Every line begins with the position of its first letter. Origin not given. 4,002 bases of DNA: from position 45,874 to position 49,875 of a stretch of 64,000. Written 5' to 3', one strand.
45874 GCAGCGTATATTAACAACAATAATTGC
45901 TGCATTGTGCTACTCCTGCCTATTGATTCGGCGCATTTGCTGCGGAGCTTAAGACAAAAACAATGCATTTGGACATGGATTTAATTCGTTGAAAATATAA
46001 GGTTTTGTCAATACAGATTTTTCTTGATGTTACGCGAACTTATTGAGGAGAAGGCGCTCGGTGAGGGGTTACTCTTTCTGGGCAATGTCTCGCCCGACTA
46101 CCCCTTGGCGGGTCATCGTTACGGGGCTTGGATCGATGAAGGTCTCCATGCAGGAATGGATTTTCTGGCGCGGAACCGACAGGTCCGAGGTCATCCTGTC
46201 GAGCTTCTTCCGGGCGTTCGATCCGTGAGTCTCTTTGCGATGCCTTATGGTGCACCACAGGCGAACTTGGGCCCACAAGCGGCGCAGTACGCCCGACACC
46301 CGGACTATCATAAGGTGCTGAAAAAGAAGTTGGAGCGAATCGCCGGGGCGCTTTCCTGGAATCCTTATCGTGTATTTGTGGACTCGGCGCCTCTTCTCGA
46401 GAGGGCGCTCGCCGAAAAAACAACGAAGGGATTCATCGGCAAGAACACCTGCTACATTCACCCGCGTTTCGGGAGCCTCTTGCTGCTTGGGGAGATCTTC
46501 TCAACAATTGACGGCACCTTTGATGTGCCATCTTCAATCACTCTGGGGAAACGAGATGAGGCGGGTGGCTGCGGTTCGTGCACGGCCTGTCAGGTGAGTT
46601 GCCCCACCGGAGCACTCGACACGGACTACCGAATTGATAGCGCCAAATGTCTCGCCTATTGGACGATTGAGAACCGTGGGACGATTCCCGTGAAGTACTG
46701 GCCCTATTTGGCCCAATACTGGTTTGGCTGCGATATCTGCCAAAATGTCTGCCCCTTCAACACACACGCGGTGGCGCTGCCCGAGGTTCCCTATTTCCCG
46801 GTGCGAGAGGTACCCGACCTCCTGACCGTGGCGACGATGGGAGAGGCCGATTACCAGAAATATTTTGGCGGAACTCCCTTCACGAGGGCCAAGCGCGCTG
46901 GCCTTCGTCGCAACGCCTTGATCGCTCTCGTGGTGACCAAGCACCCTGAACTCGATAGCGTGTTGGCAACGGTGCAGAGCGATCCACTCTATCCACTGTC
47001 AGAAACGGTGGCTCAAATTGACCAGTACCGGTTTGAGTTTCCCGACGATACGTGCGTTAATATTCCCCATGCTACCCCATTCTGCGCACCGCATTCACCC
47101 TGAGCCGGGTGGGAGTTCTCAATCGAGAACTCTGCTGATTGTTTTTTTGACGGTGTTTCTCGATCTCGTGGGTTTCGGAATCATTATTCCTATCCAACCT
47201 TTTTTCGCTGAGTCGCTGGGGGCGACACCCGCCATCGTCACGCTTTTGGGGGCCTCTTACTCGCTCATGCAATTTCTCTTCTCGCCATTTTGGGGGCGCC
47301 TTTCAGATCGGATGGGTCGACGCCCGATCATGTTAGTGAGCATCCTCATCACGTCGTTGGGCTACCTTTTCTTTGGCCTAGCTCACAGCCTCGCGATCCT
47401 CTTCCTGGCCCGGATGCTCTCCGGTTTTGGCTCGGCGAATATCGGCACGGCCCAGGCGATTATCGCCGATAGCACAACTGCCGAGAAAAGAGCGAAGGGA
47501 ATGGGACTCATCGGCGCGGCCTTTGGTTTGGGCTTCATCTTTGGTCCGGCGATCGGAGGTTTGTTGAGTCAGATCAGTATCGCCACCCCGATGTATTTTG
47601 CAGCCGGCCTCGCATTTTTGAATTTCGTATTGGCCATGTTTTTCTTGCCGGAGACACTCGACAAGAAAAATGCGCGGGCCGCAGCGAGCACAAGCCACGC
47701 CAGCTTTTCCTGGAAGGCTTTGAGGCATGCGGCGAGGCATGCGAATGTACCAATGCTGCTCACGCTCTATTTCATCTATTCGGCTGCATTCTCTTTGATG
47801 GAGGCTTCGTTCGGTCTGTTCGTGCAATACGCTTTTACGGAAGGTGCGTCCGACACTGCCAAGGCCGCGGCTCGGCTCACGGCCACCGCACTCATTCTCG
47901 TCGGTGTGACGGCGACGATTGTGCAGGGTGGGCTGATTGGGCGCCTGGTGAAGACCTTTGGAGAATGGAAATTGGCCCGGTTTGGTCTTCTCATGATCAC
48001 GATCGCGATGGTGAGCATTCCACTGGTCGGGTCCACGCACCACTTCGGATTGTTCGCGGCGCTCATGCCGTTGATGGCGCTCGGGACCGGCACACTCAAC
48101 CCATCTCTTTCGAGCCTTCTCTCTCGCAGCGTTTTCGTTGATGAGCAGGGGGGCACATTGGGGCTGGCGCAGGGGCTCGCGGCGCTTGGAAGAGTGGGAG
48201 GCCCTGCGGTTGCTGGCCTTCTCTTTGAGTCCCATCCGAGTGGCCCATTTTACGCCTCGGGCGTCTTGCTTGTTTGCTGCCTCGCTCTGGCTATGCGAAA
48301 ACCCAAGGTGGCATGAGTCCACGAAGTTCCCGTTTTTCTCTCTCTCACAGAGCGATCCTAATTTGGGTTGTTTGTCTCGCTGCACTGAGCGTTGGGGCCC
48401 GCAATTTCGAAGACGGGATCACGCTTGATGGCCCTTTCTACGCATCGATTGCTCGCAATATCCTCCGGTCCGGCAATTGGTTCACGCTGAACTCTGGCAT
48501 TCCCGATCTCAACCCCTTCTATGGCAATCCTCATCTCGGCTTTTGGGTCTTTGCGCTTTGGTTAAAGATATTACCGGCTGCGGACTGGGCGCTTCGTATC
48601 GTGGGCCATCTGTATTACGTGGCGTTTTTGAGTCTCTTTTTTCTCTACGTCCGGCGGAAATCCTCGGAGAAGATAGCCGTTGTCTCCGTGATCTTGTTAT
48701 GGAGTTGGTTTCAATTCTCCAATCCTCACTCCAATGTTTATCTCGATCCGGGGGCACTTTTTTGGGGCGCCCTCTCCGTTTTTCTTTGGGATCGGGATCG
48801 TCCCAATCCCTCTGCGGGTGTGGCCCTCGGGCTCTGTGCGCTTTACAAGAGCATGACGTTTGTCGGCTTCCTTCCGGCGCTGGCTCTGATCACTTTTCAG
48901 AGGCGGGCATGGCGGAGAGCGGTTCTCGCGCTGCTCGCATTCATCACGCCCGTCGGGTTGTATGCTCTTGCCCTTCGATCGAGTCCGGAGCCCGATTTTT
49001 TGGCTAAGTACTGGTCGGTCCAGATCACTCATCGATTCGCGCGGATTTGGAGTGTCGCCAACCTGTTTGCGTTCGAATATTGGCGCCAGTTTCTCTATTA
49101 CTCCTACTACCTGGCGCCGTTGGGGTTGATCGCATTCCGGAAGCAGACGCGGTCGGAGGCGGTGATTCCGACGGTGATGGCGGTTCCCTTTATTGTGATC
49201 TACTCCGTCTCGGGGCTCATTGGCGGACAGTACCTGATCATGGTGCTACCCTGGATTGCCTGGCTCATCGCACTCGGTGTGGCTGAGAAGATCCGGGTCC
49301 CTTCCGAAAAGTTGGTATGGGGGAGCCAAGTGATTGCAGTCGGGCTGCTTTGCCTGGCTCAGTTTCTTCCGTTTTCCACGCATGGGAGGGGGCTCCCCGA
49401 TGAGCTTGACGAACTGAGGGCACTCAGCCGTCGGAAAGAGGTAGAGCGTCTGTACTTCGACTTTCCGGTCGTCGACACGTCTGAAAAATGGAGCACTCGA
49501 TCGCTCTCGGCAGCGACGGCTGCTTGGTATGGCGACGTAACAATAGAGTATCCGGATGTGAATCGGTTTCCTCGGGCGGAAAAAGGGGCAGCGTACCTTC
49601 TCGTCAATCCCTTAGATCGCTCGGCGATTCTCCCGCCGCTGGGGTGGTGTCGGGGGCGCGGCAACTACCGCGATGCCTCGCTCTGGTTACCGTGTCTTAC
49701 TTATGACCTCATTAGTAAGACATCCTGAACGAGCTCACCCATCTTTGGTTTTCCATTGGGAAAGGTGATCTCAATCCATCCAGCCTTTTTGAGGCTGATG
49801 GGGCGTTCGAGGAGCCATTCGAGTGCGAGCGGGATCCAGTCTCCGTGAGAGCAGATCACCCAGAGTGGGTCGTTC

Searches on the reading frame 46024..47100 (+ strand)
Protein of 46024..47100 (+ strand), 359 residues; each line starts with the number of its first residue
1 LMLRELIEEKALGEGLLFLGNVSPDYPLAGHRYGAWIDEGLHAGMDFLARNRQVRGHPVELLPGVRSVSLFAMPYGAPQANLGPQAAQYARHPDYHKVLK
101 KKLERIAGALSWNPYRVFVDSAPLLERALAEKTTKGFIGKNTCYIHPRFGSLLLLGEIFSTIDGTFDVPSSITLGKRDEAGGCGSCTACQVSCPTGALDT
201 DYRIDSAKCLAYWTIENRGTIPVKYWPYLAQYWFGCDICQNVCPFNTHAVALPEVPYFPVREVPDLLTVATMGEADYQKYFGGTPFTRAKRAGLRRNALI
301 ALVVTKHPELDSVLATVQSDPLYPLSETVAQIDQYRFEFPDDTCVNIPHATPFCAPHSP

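Call 38: search_protein_families(library=pfam, proteins=[window:46024-47100:+], max_evalue=0.00001)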
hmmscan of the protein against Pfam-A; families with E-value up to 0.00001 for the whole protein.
window:46024-47100:+ (359 aa): 3 families
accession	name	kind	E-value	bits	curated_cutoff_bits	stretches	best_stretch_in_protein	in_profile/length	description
PF13484.11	Fer4_16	-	2e-17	64.2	30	1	183-246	2-66/66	4Fe-4S double cluster binding domain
PF08331.15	QueG_DUF1730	-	3.2e-13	49.8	25.1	1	55-121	1-77/77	Epoxyqueuosine reductase QueG, DUF1730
PF12838.12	Fer4_7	-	2.9e-06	28.1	27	1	183-246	2-51/52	4Fe-4S dicluster domain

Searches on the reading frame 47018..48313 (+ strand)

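Call 38: search_protein_families(library=pfam, proteins=[window:47018-48313:+], max_evalue=0.00001)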
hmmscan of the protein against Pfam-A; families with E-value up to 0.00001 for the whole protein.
window:47018-48313:+ (432 aa): 4 families
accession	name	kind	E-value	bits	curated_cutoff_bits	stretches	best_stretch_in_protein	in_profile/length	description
PF07690.21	MFS_1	-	4.3e-56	190.8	33.4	2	42-391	1-342/347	Major Facilitator Superfamily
PF13347.12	MFS_2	-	3e-09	36.4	27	1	36-189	223-382/427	MFS/sugar transport protein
PF12832.13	MFS_1_like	-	4.8e-08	32.9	25.2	1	37-193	212-371/373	MFS_1 like family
PF06779.20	MFS_4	-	4.4e-06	26.7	26.3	1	14-205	166-362/364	Uncharacterised MFS-type transporter YbfB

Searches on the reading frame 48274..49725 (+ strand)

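Call 38: search_protein_families(library=pfam, proteins=[window:48274-49725:+], max_evalue=0.00001)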
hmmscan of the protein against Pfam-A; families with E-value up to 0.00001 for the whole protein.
window:48274-49725:+ (484 aa): 1 family
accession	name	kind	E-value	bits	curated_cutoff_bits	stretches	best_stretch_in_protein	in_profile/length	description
PF13231.12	PMT_2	-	9.2e-06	26.4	26.1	1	86-223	3-148/160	Dolichyl-phosphate-mannose-protein mannosyltransferase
